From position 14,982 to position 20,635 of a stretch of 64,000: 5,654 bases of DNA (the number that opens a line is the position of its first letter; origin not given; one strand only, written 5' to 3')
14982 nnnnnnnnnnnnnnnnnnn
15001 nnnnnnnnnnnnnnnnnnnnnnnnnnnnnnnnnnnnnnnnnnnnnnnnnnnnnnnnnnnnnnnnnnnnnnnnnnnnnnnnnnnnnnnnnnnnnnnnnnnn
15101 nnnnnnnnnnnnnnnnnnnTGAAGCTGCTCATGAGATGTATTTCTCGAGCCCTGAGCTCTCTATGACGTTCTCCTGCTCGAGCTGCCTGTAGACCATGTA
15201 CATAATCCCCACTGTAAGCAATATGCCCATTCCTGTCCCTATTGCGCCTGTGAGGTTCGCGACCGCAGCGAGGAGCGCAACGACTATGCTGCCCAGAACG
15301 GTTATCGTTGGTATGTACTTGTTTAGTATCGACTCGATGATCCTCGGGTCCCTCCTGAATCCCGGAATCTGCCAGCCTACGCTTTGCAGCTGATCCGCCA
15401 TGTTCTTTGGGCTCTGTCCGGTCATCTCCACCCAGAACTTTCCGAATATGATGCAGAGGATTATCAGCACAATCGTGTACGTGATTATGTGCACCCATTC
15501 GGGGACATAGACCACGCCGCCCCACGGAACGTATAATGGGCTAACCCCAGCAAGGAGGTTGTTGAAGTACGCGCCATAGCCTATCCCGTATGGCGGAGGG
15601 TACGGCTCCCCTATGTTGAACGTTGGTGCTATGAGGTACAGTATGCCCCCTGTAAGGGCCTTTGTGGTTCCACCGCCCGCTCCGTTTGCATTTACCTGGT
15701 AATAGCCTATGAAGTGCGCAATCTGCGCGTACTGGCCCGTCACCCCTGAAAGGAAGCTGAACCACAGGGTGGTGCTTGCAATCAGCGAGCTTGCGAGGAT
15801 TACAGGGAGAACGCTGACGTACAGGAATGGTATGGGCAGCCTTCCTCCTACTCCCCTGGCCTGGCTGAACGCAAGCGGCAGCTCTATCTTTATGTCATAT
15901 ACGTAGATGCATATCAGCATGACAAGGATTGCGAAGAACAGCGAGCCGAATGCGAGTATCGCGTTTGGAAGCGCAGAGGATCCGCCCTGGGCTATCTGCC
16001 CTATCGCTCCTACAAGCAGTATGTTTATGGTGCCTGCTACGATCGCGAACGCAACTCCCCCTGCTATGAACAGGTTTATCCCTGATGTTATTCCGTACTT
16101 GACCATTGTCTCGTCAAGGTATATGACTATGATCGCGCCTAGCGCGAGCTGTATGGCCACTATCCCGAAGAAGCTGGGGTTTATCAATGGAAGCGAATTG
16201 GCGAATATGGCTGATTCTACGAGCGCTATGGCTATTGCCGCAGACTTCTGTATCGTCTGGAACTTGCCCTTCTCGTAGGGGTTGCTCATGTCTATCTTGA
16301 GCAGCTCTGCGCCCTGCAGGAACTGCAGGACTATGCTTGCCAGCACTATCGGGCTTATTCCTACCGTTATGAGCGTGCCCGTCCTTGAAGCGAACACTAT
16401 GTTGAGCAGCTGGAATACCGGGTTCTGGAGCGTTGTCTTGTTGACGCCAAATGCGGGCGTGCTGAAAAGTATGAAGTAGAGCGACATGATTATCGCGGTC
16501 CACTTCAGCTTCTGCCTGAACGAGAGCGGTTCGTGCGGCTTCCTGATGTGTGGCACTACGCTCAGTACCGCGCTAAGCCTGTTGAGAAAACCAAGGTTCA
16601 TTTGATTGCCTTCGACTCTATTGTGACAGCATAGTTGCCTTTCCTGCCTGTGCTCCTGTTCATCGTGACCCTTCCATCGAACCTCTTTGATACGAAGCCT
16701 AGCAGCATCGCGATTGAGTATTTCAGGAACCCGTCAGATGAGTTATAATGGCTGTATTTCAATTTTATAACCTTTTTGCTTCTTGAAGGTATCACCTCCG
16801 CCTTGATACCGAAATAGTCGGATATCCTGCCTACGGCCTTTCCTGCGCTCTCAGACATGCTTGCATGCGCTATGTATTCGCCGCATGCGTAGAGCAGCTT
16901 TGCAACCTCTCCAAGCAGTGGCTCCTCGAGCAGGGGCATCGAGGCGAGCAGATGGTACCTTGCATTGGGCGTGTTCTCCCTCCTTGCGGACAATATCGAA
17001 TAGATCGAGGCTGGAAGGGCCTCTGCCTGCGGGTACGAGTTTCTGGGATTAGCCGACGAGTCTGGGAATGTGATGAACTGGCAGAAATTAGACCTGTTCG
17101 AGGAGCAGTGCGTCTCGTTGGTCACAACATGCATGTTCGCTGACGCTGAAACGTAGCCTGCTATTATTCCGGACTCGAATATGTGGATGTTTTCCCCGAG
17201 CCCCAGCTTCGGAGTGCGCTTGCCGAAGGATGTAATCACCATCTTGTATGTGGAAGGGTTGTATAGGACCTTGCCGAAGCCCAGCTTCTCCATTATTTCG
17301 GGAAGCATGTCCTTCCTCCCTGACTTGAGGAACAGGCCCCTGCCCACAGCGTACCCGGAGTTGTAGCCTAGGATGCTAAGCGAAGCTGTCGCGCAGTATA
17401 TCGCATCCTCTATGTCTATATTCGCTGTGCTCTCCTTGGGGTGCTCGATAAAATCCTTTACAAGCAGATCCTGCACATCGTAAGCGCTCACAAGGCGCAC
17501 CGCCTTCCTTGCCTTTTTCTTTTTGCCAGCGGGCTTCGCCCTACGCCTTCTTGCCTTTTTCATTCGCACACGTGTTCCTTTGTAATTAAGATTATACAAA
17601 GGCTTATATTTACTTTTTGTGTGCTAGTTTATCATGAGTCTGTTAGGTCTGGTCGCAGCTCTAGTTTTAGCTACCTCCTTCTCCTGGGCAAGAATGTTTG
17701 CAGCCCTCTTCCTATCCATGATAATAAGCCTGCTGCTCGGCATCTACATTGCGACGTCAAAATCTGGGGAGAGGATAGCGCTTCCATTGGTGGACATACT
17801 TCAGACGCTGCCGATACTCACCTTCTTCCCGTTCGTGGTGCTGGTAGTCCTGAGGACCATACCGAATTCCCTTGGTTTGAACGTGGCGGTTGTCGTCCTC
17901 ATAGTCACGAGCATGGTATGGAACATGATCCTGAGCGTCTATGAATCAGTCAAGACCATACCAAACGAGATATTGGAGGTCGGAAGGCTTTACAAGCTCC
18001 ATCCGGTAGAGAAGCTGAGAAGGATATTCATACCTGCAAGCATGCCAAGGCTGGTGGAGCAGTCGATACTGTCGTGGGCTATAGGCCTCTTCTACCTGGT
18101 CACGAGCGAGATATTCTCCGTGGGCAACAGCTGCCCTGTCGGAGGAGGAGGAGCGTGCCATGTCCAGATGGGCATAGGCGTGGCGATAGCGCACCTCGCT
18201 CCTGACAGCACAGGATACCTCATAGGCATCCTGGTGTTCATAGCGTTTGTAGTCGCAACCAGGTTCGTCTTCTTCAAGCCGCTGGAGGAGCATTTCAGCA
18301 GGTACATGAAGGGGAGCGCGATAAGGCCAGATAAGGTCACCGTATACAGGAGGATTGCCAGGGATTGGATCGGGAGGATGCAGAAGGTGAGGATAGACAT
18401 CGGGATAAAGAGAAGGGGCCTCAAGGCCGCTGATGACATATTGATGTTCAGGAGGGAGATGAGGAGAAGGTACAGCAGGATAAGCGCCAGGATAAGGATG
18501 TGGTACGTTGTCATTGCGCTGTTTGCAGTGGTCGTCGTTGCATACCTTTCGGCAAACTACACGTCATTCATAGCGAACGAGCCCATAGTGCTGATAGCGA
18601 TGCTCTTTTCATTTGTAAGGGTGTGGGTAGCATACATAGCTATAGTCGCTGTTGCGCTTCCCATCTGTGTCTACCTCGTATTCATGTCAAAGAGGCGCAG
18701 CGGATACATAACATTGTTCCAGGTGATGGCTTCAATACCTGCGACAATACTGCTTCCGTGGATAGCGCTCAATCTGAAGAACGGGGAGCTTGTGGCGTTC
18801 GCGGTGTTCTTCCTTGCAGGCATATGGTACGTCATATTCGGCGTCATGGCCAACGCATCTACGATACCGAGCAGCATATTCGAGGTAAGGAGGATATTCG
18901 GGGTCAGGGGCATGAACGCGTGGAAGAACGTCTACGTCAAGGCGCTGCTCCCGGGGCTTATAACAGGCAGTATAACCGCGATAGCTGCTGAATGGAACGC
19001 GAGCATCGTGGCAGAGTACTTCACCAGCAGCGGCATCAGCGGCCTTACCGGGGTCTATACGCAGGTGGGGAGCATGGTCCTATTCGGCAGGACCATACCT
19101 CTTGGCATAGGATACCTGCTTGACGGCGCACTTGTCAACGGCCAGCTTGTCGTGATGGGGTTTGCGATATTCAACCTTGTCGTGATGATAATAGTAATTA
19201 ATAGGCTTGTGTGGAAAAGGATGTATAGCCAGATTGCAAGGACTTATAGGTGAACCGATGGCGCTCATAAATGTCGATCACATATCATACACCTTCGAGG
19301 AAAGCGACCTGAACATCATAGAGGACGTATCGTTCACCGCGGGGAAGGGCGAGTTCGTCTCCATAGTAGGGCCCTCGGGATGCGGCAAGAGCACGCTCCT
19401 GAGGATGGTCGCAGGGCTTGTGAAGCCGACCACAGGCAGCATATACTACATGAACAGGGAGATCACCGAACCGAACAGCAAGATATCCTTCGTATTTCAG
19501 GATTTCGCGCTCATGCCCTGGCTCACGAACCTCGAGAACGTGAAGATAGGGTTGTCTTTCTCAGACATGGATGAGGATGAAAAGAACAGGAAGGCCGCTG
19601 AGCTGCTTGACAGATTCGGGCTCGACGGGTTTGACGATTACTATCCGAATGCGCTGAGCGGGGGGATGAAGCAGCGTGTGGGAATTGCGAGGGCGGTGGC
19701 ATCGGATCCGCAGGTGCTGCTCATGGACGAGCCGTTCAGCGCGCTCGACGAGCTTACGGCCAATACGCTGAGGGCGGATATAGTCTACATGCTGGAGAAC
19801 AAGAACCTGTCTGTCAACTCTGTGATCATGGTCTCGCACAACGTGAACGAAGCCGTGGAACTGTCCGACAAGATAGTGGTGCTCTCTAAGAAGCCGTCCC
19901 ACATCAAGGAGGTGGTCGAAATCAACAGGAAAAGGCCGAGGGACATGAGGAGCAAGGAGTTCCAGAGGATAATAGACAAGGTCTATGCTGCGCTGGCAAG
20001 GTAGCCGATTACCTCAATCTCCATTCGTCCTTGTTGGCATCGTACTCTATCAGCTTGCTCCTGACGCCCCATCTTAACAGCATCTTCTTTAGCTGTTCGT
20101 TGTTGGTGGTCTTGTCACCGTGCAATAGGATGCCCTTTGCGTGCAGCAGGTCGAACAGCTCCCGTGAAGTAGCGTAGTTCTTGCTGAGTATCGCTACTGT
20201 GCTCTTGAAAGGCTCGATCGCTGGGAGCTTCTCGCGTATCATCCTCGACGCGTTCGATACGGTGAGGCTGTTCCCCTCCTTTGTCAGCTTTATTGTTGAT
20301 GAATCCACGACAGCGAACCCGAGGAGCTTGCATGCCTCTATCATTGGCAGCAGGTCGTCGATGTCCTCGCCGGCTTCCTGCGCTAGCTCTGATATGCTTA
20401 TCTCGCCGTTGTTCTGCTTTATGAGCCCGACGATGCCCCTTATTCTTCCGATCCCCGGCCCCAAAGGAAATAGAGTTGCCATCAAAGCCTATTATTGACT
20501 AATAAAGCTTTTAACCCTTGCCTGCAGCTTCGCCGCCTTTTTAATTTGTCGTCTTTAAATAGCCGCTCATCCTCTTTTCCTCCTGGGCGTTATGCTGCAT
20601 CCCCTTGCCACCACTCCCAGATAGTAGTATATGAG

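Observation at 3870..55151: Four dispersed paralogs of a pilin-like (class III signal peptide) LamG protein within 51 kb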

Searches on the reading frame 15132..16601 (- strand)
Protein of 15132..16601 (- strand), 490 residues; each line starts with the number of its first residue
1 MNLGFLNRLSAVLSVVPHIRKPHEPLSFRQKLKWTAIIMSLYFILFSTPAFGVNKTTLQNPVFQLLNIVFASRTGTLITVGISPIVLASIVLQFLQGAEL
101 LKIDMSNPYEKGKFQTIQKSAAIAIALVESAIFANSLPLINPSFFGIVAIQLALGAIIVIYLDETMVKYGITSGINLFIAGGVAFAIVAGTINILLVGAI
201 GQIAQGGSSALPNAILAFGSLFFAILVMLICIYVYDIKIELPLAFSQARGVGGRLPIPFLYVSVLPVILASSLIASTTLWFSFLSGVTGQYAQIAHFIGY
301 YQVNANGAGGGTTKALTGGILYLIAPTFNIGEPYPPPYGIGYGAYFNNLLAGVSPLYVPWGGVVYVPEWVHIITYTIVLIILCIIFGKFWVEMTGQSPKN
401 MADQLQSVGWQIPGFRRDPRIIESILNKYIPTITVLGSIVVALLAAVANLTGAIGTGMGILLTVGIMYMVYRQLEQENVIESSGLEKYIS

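Call 17: search_protein_families(library=pfam, proteins=[window:15132-16601:-], max_evalue=0.001)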
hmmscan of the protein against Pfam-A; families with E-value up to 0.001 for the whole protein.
window:15132-16601:- (490 aa): 1 family
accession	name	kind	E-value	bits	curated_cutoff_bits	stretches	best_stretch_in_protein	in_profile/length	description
PF00344.25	SecY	-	2.2e-55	188.6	32.2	1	76-470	1-305/306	SecY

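Call 48: find_encoding_contigs(protein=window:15132-16601:-, flank=6000, max_places=4)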
Protein window:15132-16601:- (490 aa): 1 contig read that carries it; 1 place shown.
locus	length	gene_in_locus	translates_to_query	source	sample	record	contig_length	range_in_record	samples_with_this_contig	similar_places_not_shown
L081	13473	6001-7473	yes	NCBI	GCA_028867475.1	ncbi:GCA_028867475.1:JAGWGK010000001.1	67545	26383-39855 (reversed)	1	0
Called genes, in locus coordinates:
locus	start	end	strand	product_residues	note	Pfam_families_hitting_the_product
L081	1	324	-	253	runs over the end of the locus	PF01026:TatD_DNase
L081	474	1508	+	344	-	PF06053:DUF929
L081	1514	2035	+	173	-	-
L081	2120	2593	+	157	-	PF09821:AAA_assoc_C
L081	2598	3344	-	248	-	PF00005:ABC_tran, PF13304:AAA_21 (faint)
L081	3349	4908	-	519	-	PF00528:BPD_transp_1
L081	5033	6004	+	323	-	-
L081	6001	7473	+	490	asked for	PF00344:SecY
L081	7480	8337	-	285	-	PF13385:Laminin_G_3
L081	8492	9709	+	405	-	PF03435:Sacchrp_dh_NADP, PF16653:Sacchrp_dh_C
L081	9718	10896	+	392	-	PF00278:Orn_DAP_Arg_deC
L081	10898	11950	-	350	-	PF01118:Semialdhyde_dh, PF02774:Semialdhyde_dhC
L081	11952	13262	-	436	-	PF00696:AA_kinase, PF01842:ACT (faint), PF13840:ACT_7 (weak), PF22468:ACT_9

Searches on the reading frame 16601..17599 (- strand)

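Call 17: search_protein_families(library=pfam, proteins=[window:16601-17599:-], max_evalue=0.001)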
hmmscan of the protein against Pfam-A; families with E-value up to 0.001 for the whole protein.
window:16601-17599:- (333 aa): 1 family
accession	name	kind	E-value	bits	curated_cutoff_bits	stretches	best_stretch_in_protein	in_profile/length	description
PF02830.23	V4R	-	0.00024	21.6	31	1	135-176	18-59/62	V4R domain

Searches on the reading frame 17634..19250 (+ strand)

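Call 17: search_protein_families(library=pfam, proteins=[window:17634-19250:+], max_evalue=0.001)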
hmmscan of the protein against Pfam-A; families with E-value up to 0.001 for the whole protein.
window:17634-19250:+ (539 aa): 1 family
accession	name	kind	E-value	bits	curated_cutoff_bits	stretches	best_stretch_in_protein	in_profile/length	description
PF00528.27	BPD_transp_1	-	2.2e-14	54.1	26.4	1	33-164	2-138/184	Binding-protein-dependent transport system inner membrane component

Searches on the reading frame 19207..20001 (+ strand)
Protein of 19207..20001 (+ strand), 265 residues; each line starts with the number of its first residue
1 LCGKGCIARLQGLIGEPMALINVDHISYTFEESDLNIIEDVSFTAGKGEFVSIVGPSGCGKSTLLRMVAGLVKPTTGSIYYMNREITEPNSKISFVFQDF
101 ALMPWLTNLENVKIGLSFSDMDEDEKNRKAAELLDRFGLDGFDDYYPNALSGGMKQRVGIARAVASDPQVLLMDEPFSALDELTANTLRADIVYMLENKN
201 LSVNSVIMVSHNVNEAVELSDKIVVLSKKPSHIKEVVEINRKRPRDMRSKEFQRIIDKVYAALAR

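Call 17: search_protein_families(library=pfam, proteins=[window:19207-20001:+], max_evalue=0.001)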
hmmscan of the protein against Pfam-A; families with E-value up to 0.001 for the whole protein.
window:19207-20001:+ (265 aa): 6 families
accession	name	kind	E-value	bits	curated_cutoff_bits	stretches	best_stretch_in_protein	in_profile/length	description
PF00005.33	ABC_tran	-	2.1e-36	126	25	1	39-177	2-136/137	ABC transporter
PF13304.12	AAA_21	-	8.2e-06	26.5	27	0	51-123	2-65/304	AAA domain, putative AbiEii toxin, Type IV TA system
PF13191.12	AAA_16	-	8.3e-05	23.6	32.6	1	45-189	21-153/167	AAA ATPase domain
PF01637.24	ATPase_2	-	0.00011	22.6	33.2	1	36-121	9-69/225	ATPase domain predominantly from Archaea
PF25199.1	nSTAND_NTPase5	-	0.00029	21.1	34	1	44-94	37-88/145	Novel STAND NTPase 5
PF20703.3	nSTAND1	-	0.00097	19.3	27.1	0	47-76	32-59/379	Novel STAND NTPase 1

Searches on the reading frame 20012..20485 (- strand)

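Call 17: search_protein_families(library=pfam, proteins=[window:20012-20485:-], max_evalue=0.001)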
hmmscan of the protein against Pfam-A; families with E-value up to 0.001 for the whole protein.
window:20012-20485:- (158 aa): 1 family
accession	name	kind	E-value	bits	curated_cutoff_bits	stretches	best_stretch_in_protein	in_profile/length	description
PF09821.14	AAA_assoc_C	-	2.5e-14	54.3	27.6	1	33-149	2-119/119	C-terminal AAA-associated domain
